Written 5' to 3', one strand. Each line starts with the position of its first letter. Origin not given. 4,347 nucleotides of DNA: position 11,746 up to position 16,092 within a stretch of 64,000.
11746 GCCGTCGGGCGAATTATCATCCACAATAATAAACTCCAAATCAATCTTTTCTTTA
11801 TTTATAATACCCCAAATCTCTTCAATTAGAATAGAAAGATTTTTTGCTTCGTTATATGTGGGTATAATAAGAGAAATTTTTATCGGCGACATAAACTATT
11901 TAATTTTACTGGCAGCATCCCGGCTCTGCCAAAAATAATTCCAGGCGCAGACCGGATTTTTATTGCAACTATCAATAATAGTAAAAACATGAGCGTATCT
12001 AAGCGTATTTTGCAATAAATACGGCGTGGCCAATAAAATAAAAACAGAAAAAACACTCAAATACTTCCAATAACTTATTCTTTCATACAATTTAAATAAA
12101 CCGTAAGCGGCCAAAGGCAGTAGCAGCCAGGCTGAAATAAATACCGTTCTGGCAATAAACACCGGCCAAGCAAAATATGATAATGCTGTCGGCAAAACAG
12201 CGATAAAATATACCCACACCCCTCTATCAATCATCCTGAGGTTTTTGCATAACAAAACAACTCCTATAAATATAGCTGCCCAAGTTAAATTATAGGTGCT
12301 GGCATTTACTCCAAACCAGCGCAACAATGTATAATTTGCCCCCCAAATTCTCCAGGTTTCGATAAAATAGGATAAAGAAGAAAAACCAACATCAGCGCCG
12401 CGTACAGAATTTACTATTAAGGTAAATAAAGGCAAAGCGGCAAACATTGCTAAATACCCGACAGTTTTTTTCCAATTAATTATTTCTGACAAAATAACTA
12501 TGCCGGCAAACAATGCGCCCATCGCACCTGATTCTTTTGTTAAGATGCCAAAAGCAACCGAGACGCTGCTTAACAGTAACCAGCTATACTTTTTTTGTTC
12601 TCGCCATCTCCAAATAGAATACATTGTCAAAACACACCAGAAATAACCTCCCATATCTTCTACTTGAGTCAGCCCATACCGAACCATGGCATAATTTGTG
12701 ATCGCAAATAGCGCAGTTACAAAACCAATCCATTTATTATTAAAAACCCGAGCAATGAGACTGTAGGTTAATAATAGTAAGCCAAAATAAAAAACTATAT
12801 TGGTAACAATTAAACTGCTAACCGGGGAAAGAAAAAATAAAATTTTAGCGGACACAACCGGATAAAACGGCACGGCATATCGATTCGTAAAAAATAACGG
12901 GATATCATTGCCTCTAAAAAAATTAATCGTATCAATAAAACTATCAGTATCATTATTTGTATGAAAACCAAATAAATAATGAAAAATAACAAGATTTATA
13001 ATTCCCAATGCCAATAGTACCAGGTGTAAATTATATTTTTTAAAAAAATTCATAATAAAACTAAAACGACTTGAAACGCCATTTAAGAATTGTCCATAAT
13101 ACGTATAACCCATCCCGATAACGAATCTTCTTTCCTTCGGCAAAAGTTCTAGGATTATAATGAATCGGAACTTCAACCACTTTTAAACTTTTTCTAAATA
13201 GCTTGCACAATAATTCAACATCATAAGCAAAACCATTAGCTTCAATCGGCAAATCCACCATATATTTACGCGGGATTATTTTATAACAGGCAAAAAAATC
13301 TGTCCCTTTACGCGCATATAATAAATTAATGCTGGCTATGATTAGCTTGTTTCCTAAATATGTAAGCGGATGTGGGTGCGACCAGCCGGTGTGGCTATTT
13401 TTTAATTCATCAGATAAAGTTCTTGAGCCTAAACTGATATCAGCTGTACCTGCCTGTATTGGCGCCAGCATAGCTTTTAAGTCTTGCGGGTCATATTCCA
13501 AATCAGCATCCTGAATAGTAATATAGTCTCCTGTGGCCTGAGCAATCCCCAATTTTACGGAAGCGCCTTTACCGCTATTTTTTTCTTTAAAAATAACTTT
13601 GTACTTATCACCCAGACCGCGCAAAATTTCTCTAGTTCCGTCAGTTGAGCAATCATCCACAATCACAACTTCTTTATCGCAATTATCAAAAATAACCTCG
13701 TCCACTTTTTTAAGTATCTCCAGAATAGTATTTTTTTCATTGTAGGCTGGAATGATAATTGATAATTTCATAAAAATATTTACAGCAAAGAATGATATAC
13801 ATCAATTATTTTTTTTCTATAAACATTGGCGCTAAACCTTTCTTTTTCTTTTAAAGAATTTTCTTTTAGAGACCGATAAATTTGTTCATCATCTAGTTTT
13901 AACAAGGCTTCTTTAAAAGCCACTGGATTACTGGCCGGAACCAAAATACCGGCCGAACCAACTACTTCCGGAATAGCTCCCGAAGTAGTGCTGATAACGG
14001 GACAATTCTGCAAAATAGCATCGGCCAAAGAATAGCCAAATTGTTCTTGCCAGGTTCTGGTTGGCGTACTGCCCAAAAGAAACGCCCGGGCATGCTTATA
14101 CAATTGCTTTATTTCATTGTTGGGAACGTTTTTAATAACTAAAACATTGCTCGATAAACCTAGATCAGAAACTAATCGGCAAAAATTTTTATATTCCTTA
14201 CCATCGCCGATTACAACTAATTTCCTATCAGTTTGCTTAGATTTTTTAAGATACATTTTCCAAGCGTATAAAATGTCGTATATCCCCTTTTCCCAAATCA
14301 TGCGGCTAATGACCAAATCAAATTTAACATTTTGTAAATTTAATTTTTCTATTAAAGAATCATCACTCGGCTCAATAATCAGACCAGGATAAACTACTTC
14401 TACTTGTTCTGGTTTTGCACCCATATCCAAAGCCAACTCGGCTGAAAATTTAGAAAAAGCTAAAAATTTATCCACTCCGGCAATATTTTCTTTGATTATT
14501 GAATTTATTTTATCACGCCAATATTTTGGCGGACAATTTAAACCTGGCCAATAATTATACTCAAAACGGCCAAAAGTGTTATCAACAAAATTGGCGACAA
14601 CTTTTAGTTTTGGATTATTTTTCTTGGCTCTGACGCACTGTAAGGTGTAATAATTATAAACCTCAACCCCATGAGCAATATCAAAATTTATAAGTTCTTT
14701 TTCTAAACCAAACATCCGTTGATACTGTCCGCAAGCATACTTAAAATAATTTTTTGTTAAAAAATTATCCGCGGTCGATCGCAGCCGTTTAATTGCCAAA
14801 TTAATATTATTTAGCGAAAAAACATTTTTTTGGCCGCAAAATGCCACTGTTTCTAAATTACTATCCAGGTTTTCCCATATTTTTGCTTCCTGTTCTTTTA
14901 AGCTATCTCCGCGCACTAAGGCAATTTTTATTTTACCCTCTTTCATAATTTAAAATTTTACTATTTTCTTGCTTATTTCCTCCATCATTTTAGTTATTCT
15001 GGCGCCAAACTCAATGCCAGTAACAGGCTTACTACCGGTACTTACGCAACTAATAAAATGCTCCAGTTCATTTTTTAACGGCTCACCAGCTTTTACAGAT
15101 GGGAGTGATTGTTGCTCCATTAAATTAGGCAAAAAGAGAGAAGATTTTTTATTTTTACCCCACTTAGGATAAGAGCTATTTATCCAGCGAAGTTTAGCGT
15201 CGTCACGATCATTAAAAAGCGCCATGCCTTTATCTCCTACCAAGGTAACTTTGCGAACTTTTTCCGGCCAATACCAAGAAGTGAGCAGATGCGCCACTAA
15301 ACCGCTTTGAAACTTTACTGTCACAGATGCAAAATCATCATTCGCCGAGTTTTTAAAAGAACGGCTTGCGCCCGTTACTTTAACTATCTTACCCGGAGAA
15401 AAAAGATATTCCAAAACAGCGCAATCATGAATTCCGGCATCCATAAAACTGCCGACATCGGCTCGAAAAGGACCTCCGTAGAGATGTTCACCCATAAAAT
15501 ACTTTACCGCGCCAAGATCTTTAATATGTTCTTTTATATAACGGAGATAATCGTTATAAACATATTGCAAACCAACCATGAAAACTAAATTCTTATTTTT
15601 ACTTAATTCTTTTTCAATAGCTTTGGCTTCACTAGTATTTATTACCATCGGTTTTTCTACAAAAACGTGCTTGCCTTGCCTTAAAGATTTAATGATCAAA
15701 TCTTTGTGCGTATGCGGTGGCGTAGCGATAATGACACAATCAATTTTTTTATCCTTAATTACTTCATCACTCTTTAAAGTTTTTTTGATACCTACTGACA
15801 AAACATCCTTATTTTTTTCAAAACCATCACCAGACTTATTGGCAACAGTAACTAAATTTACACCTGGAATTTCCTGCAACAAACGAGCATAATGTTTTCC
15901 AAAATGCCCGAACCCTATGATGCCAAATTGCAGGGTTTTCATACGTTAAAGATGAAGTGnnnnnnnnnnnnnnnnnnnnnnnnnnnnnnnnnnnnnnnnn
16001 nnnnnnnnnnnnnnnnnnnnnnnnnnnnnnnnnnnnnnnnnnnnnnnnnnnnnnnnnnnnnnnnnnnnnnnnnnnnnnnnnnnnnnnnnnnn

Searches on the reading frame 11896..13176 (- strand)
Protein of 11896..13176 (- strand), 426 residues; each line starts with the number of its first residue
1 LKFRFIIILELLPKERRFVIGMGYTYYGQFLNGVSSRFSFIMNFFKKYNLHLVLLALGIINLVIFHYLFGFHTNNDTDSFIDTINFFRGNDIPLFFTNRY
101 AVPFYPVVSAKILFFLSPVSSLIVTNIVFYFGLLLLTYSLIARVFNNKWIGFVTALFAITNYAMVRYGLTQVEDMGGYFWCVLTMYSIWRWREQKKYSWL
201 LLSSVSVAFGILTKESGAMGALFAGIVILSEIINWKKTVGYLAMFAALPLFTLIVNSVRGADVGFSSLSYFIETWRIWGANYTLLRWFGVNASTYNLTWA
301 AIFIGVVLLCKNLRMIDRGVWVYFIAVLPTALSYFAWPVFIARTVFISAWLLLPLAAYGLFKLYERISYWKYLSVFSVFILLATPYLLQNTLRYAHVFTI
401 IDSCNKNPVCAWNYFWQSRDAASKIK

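Call 5: search_protein_families(library=pfam, proteins=[window:11896-13176:-], max_evalue=0.001)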
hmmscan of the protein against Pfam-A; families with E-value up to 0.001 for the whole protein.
window:11896-13176:- (426 aa): 2 families
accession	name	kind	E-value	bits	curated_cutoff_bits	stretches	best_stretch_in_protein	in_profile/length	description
PF13231.12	PMT_2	-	7e-07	30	26.1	1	121-252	23-155/160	Dolichyl-phosphate-mannose-protein mannosyltransferase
PF02366.24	PMT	-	3.7e-06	27.1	22.7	1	112-238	75-208/245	Dolichyl-phosphate-mannose-protein mannosyltransferase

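Call 6: search_protein_families(library=ncbifam, proteins=[window:11896-13176:-], max_evalue=0.001)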
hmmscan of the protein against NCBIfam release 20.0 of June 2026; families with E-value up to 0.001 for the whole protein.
window:11896-13176:- (426 aa): 1 family
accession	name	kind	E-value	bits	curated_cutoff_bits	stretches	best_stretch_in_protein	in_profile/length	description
NF047440.1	LA3751_2_3_fam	subfamily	0.00016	20.6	200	1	104-256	84-240/460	LA_3751/LA_3752 family putative glycosyltransferase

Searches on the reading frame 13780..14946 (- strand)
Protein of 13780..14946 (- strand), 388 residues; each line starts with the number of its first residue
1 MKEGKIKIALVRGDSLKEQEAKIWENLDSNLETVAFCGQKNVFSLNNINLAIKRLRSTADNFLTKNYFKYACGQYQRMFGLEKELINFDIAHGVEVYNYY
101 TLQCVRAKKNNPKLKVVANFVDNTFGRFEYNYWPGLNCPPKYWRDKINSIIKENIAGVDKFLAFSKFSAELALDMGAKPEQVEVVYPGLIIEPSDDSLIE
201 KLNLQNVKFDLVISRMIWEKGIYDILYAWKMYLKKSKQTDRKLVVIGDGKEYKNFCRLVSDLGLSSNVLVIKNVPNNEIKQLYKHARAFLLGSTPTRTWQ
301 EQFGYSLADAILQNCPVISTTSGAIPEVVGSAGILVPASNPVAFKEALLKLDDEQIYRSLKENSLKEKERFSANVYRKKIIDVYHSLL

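Call 5: search_protein_families(library=pfam, proteins=[window:13780-14946:-], max_evalue=0.001)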
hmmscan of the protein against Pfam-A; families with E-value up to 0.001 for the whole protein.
window:13780-14946:- (388 aa): 2 families
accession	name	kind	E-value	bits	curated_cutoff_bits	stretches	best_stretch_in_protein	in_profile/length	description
PF00534.26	Glycos_transf_1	-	2e-24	86.5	26.4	1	201-364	8-169/172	Glycosyl transferases group 1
PF13692.12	Glyco_trans_1_4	-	1.1e-20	74.8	27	1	212-351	6-139/142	Glycosyl transferases group 1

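Call 6: search_protein_families(library=ncbifam, proteins=[window:13780-14946:-], max_evalue=0.001)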
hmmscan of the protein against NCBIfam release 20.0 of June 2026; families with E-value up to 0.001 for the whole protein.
window:13780-14946:- (388 aa): 17 families
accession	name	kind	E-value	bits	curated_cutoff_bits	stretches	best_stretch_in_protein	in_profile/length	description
NF038298.1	EPS_HpsO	equivalog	9.1e-17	60.9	575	1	196-387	189-387/388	hormogonium polysaccharide biosynthesis glycosyltransferase HpsO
TIGR03999.1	thiol_BshA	equivalog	4.1e-16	58.9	273.7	1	213-387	205-373/375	N-acetyl-alpha-D-glucosaminyl L-malate synthase BshA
NF041876.1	EPS_EpsE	equivalog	6.8e-11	42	400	1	213-359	220-367/389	exopolysaccharide biosynthesis GT4 family glycosyltransferase EpsE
TIGR03088.1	stp2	hypoth_equivalog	1.4e-10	40.8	409.05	1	211-388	198-374/374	TIGR03088 family PEP-CTERM/XrtA system glycosyltransferase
NF041010.1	glycosy_Agl16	equivalog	6.2e-10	38.5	575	1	147-387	123-351/352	glycosylation protein Agl16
NF049988.1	MGlcDAGSynMgs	equivalog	1.5e-09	37.8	400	1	197-387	202-387/398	alpha-monoglucosyldiacylglycerol synthase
NF047684.1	TeichurnBiosyTuaC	equivalog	2.3e-09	36.7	550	1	200-387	211-389/391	teichuronic acid biosynthesis protein TuaC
TIGR03449.1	mycothiol_MshA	equivalog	3.7e-09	36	462.5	1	170-386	178-402/406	D-inositol-3-phosphate glycosyltransferase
TIGR04005.1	wcaL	equivalog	2.8e-08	33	537.6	1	159-383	176-402/406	colanic acid biosynthesis glycosyltransferase WcaL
NF050063.1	ProtGlycPglJ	equivalog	1.9e-07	30.6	500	1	158-380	145-359/363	N-acetylgalactosamine-N,N'-diacetylbacillosaminyl-diphospho-undecaprenol 4-alpha-N-acetylgalactosaminyltransferase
TIGR04157.1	glyco_rSAM_CFB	subfamily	2.4e-07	30.1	400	1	175-350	188-362/406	TIGR04157 family glycosyltransferase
TIGR02149.1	glgA_Coryne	subfamily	5.6e-06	25.7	302.4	1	156-386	143-389/391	glycogen synthase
TIGR04047.1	MSMEG_0565_glyc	hypoth_equivalog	4.5e-05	22.7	259.85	1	221-385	207-372/373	MSMEG_0565 family glycosyltransferase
NF053787.1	GlcN_PG_synth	equivalog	9.9e-05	21.3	480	1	266-387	241-359/361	N-acetylglucosaminyl phosphatidylglycerol synthase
TIGR04063.1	stp3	hypoth_equivalog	0.0001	21.3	442.05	1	193-375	199-385/397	TIGR04063 family PEP-CTERM/XrtA system glycosyltransferase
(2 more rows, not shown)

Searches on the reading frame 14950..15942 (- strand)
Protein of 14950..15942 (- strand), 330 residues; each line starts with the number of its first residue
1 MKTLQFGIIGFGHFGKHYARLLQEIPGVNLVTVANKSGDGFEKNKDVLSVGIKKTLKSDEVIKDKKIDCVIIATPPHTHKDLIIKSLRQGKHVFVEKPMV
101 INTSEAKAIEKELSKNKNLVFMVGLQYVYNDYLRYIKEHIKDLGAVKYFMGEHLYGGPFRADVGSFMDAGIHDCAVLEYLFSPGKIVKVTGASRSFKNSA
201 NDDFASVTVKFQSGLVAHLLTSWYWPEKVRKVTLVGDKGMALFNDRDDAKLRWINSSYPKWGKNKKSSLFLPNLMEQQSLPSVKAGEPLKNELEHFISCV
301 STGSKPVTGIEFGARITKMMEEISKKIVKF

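Call 5: search_protein_families(library=pfam, proteins=[window:14950-15942:-], max_evalue=0.001)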
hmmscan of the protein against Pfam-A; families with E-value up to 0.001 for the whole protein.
window:14950-15942:- (330 aa): 5 families
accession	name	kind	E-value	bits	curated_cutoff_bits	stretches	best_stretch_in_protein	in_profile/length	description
PF01408.29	GFO_IDH_MocA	-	4.2e-24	86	24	1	5-121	2-117/120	Oxidoreductase family, NAD-binding Rossmann fold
PF22725.1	GFO_IDH_MocA_C3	-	1.9e-13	50.9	27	1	143-241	13-123/124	GFO/IDH/MocA C-terminal domain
PF02894.22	GFO_IDH_MocA_C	-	2.7e-08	34.3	22.9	1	163-322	40-205/218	Oxidoreductase family, C-terminal alpha/beta domain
PF03447.22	NAD_binding_3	-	0.00046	21.3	24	1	10-95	1-87/116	Homoserine dehydrogenase, NAD binding domain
PF01118.30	Semialdhyde_dh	-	0.00049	20.9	26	1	7-94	3-94/121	Semialdehyde dehydrogenase, NAD binding domain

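Call 6: search_protein_families(library=ncbifam, proteins=[window:14950-15942:-], max_evalue=0.001)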
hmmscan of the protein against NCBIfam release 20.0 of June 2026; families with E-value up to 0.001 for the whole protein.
window:14950-15942:- (330 aa): 11 families
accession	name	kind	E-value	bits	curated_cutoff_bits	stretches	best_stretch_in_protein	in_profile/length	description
NF040723.1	UDP-GlcNAcDh_Arch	equivalog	1.7e-38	132.9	450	1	4-313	1-287/302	UDP-N-acetylglucosamine 3-dehydrogenase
TIGR04380.1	myo_inos_iolG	equivalog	1.7e-30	106.1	355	1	4-319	2-315/330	inositol 2-dehydrogenase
NF008607.0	PRK11579.1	subfamily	3.6e-16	59.1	330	1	3-150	4-149/346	oxidoreductase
NF052679.1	InsChiInosDhIolG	equivalog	2.3e-15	56.5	540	1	3-142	2-142/343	bifunctional inositol 2-dehydrogenase/D-chiro-inositol 1-dehydrogenase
NF052479.1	LevoglcsnDh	equivalog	3.3e-13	49.1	650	1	55-151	62-159/386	levoglucosan dehydrogenase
NF058563.1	BT_2159_fam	equivalog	3.1e-11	42.9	650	1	5-174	2-171/350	disaccharide 3-dehydrogenase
NF058561.1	BT_2158_fam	equivalog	2.9e-10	39.3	750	1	64-142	94-171/487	glycoside 3-dehydrogenase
NF007574.0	PRK10206.1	equivalog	3.1e-09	36.4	352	1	51-239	50-243/345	oxidoreductase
NF041392.1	XylDh_Gfo6_Halo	equivalog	4.2e-08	32.4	350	1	4-142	17-157/350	D-xylose 1-dehydrogenase Gfo6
NF040740.1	ornith_Ord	equivalog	0.00023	20.7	400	1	7-91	4-95/335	2,4-diaminopentanoate dehydrogenase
TIGR01850.1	argC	equivalog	0.001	18.4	233.6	0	6-94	3-95/345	N-acetyl-gamma-glutamyl-phosphate reductase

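Call 29: search_solved_structures(query=window:14950-15942:-, max_evalue=1e-8)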
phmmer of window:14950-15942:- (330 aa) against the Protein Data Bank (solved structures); distinct sequences matched with E-value up to 1e-8: 39.
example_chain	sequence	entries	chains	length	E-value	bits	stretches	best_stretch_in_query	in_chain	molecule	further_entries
3c1a_A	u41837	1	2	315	3.1e-21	78.8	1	5-252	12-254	Putative oxidoreductase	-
3cea_A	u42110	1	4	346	1.8e-16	63.2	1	2-182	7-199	Myo-inositol 2-dehydrogenase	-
6o15_A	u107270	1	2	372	1.1e-15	60.6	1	4-241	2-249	Uncharacterized oxidoreductase YjhC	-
3e18_A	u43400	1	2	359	1.5e-15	60.1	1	2-247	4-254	oxidoreductase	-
9m37_A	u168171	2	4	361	1.9e-15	59.8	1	4-228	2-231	P581a DgpA2 and isoorientin complex structure | Gfo/Idh/MocA family protein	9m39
3ezy_A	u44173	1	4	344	3.2e-15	59.1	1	3-219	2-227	Dehydrogenase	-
6z3b_B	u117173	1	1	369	3.3e-14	55.7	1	1-239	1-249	Gfo/Idh/MocA family oxidoreductase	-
6z3b_A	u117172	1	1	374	3.4e-14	55.7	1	1-239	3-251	Gfo/Idh/MocA family oxidoreductase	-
6z3c_AAA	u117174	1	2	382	3.7e-14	55.5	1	1-239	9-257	Gfo/Idh/MocA family oxidoreductase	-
3e82_A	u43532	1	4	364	3.8e-14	55.5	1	3-151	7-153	Putative oxidoreductase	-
4hkt_A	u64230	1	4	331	3.5e-13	52.3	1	3-213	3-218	Inositol 2-dehydrogenase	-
3ec7_A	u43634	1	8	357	1e-12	50.8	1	3-214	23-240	Putative Dehydrogenase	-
6nor_A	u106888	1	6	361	1.1e-12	50.7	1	4-241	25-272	Putative NAD dependent dehydrogenase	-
4mkx_A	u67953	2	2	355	1.1e-12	50.7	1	2-179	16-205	Inositol dehydrogenase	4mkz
4n54_A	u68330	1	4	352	1.2e-12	50.5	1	2-179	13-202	Inositol dehydrogenase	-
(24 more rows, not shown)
